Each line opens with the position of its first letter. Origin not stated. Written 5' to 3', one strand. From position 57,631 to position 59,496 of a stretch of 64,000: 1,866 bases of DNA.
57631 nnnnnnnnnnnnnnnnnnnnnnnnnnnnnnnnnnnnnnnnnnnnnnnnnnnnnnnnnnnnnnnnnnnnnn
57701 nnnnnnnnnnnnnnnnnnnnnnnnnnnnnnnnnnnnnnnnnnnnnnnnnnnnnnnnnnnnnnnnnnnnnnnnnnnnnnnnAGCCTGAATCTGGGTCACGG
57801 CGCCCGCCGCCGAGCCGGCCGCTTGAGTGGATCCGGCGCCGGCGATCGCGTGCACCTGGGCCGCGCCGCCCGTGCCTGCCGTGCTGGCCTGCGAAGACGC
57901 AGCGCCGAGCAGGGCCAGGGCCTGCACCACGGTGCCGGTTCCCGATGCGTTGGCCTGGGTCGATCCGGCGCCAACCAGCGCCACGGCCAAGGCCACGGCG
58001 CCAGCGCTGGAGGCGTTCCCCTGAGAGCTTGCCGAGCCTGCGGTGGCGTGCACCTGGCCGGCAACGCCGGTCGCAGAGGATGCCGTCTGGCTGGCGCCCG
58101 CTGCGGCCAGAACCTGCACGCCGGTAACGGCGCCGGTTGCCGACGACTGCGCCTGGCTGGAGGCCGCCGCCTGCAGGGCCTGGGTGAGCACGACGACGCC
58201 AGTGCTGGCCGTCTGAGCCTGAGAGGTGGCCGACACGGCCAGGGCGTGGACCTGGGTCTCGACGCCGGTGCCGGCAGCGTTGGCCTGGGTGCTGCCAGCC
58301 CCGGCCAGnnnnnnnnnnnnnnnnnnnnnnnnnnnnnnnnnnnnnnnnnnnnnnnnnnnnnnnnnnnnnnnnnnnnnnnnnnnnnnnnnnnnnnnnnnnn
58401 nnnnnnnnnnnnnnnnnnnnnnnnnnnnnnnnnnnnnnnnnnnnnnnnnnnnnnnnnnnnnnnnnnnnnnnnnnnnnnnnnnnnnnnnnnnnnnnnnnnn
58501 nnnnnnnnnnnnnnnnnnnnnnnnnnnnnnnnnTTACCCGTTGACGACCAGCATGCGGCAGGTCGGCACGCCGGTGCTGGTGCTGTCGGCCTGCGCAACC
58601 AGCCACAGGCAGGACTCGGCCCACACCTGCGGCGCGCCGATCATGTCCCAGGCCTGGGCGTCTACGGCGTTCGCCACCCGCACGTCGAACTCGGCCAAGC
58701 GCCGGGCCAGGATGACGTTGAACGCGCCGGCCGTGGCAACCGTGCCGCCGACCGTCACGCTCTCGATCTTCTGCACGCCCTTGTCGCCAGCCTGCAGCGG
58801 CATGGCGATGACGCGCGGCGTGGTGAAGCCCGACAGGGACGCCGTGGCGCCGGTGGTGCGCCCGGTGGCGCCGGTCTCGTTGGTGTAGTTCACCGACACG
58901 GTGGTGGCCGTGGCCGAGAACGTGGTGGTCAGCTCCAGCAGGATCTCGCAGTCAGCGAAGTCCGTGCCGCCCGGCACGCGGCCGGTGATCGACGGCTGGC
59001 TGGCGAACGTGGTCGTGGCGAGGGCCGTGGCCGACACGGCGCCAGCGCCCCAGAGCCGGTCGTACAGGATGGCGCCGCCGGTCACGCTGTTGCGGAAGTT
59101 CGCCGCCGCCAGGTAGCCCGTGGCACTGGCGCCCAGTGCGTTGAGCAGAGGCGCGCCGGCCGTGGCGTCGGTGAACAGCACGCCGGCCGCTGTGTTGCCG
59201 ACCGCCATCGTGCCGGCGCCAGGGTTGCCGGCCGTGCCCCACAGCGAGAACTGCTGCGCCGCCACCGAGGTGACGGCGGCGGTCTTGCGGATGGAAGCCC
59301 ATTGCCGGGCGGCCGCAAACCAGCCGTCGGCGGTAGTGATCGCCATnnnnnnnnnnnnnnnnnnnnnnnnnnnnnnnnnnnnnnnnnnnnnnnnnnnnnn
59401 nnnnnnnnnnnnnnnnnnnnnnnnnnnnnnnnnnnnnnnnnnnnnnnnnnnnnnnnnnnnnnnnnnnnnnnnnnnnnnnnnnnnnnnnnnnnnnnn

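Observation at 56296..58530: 744-aa virion-module protein composed of 28 perfectly phased 22-residue repeats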

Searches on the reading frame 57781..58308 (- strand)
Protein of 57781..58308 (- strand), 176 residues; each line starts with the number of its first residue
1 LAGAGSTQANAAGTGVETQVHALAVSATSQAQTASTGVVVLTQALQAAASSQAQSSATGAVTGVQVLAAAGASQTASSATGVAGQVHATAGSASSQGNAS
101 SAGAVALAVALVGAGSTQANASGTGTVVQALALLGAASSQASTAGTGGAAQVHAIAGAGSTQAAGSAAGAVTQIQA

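Call 43: predict_structure(alignment_id=A1)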
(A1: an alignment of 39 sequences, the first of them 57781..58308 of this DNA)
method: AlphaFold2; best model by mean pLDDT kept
length: 176 residues; sequences in the alignment: 39
mean_pLDDT: 69.1   pTM: 0.62
mean pLDDT of the five models: 69.1, 61.9, 59.2, 57.1, 52.6
residues with pLDDT >= 90: 0; 70-90: 75; 50-70: 101; < 50: 0
segments of 3 or more residues with pLDDT < 50: none
pLDDT, mean of each block of 10 residues (from residue 1): 65 70 66 70 65 72 66 72 67 70 67 68 70 67 72 68 75 76
secondary structure, 60 per line:
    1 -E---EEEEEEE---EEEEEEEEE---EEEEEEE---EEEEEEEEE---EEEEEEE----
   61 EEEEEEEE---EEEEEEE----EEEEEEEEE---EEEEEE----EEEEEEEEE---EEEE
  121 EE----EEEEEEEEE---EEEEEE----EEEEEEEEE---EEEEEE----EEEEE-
elements in order: E6-12 E16-24 E28-34 E38-46 E50-56 E61-68 E72-78 E83-91 E95-100 E105-113 E117-122 E127-135 E139-144 E149-157 E161-166 E171-175

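Call 47: fold_search(model_id=the predicted structure, library=pdb)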
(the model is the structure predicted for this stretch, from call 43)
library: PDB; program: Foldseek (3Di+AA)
matches with E <= 10: 108; with E <= 0.001: 0
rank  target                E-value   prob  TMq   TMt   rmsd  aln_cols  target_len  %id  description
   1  6n2c_B                8.9e-02  0.03  0.20  0.13  12.9       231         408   10  The Crystal Structure of Caldicellulosiruptor hydrothermalis Tapirin C-terminal domain (released 2018-12-19)
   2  6eio                  1.6e-01  0.05  0.25  0.22  17.7       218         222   13  Crystal structure of an ice binding protein from an Antarctic Biological Consortium (released 2018-03-28)
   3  5uyt_A                1.6e-01  0.02  0.17  0.10  18.1       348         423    8  Crystal structure of ice binding protein from an Antarctic bacterium Flavobacteriaceae (released 2017-10-25)
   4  3lyc_J                1.9e-01  0.08  0.29  0.24  12.0       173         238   10  Crystal structure of Putative pectinase (YP_001304412.1) from Parabacteroides distasonis ATCC 8503 at 2.30 A resolutio (released 2010-03-16)
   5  8enq_A                2.4e-01  0.03  0.16  0.21  11.4       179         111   11  E. coli CsgA fibril (218-pixel box size) (released 2023-10-04)
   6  5b5h                  2.6e-01  0.08  0.26  0.22   8.8       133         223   14  Hydrophobic ice-binding site confer hyperactivity on antifreeze protein from a snow mold fungus (released 2016-09-28)
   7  9j4l_A                2.8e-01  0.02  0.19  0.11  14.3       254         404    9  Crystal structure of GH9l Inulin fructotransferases (IFTase) (released 2024-09-04)
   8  6a8k                  3.1e-01  0.01  0.11  0.09  12.9       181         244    9  Crystal structure of Ice-binding Protein from a Sea-Ice Microalga (released 2018-11-07)
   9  7o9q_A                3.9e-01  0.03  0.29  0.20  10.5       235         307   12  Crystal structure of the Awp1 (adhesin-like wall protein 1) A-domain from Candida glabrata (released 2021-12-15)
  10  6bg8_A                4.2e-01  0.02  0.18  0.16  10.3       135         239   12  Shewanella frigidimarina ice-binding protein_1 DUF3494 Domain (released 2018-03-07)
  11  9j4l_B                4.2e-01  0.02  0.20  0.13  12.3       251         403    8  Crystal structure of GH9l Inulin fructotransferases (IFTase) (released 2024-09-04)
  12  5awf_B                4.6e-01  0.23  0.57  0.28   5.0       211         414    7  Crystal structure of SufB-SufC-SufD complex from Escherichia coli (released 2015-11-11)
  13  3pet_A                5.0e-01  0.11  0.40  0.34   6.2       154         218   12  Crystal structure of a putative adhesin (BF0245) from Bacteroides fragilis NCTC 9343 at 2.07 A resolution (released 2011-02-09)
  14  5uyt_B                5.0e-01  0.01  0.18  0.10  19.1       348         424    7  Crystal structure of ice binding protein from an Antarctic bacterium Flavobacteriaceae (released 2017-10-25)
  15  5awf_A                5.4e-01  0.04  0.31  0.17  13.2       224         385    8  Crystal structure of SufB-SufC-SufD complex from Escherichia coli (released 2015-11-11)
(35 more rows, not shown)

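Call 52: fold_search(model_id=the predicted structure, library=viral)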
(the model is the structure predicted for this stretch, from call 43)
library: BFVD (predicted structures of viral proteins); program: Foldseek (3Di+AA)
matches with E <= 10: 370; with E <= 0.001: 0
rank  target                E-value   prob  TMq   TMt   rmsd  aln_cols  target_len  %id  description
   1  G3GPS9                1.0e-03  0.18  0.24  0.22  13.8       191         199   12  (no name in the UniProt tables at hand)
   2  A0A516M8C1            2.7e-03  0.08  0.18  0.11  14.8       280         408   14  (no name in the UniProt tables at hand)
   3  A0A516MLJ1            4.8e-03  0.18  0.26  0.12  13.8       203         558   16  (no name in the UniProt tables at hand)
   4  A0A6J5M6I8            4.8e-03  0.10  0.20  0.17  12.8       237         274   13  Uncharacterized protein [uncultured Caudovirales phage]
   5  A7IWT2                5.2e-03  0.15  0.31  0.21  14.4       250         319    5  Uncharacterized protein b407R [Paramecium bursaria Chlorella virus NY2A]
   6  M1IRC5                5.6e-03  0.05  0.14  0.11  13.9       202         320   18  (no name in the UniProt tables at hand)
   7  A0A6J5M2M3            8.5e-03  0.13  0.30  0.23  11.3       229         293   12  Uncharacterized protein [uncultured Caudovirales phage]
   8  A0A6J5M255            9.2e-03  0.89  0.53  0.44   7.1       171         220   15  Uncharacterized protein [uncultured Caudovirales phage]
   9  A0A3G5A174            1.3e-02  0.04  0.16  0.15  21.1       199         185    6  Uncharacterized protein [Harvfovirus sp.]
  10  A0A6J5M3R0            1.6e-02  0.80  0.58  0.49   5.6       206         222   11  Curlin associated [uncultured Caudovirales phage]
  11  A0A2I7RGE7            1.9e-02  0.08  0.24  0.10  12.0       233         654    9  (no name in the UniProt tables at hand)
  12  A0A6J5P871            2.9e-02  0.08  0.27  0.17  14.2       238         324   15  Uncharacterized protein [uncultured Caudovirales phage]
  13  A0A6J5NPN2            2.9e-02  0.02  0.14  0.09  16.2       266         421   14  Uncharacterized protein [uncultured Caudovirales phage]
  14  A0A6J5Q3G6            3.4e-02  0.47  0.50  0.15   7.9       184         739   15  Uncharacterized protein [uncultured Caudovirales phage]
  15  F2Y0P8                3.7e-02  0.06  0.25  0.15  14.7       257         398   11  (no name in the UniProt tables at hand)
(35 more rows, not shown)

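Call 76: search_solved_structures(query=A1, max_evalue=10, show_alignments=4)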
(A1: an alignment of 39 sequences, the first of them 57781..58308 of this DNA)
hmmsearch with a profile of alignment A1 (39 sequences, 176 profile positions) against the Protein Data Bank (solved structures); distinct sequences matched with E-value up to 10: 1.
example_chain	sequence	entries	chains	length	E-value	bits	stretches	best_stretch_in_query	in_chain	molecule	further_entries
7puo_A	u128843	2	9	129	0.63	12.6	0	36-54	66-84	2-hydroxymuconate tautomerase,Chains: A,B,C,D,E,F,2-hydroxymuconate tautomerase | 2-hydroxymuconate tautomerase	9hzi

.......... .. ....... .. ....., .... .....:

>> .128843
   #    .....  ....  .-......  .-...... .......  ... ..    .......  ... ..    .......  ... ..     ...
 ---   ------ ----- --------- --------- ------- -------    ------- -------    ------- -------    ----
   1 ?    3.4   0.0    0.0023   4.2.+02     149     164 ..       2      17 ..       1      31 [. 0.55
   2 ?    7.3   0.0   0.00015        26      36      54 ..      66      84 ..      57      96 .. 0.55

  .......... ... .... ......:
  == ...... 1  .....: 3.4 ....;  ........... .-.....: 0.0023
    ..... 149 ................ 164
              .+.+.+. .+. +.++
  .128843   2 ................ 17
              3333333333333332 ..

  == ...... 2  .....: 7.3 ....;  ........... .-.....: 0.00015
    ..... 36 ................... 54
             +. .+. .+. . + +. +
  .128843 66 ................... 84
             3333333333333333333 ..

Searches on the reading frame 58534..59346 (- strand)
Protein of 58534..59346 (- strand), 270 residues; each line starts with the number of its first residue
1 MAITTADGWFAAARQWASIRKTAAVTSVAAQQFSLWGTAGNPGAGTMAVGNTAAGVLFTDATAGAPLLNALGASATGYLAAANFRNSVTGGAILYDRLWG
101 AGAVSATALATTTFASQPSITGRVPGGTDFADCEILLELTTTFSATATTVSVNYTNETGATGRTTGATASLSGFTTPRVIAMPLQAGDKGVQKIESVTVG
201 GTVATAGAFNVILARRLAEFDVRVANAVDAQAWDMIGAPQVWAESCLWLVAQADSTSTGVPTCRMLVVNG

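Call 7: search_protein_families(library=phrogs, proteins=[window:58534-59346:-], max_evalue=0.01)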
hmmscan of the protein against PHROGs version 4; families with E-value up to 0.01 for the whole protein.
window:58534-59346:- (270 aa): 0 families

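Call 8: search_protein_families(library=pfam, proteins=[window:58534-59346:-], max_evalue=0.01)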
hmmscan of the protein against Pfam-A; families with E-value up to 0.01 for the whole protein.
window:58534-59346:- (270 aa): 0 families

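Call 101: search_protein_families(library=phrogs, proteins=[window:58534-59346:-], max_evalue=1)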
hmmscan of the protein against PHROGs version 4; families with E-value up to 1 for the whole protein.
window:58534-59346:- (270 aa): 1 family
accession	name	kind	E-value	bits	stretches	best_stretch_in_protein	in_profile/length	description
phrog_12731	-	unknown function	0.017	16.1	1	163-240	70-147/159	-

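Call 102: search_protein_families(library=pfam, proteins=[window:58534-59346:-], max_evalue=1)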
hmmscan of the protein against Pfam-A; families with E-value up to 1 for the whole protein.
window:58534-59346:- (270 aa): 0 families
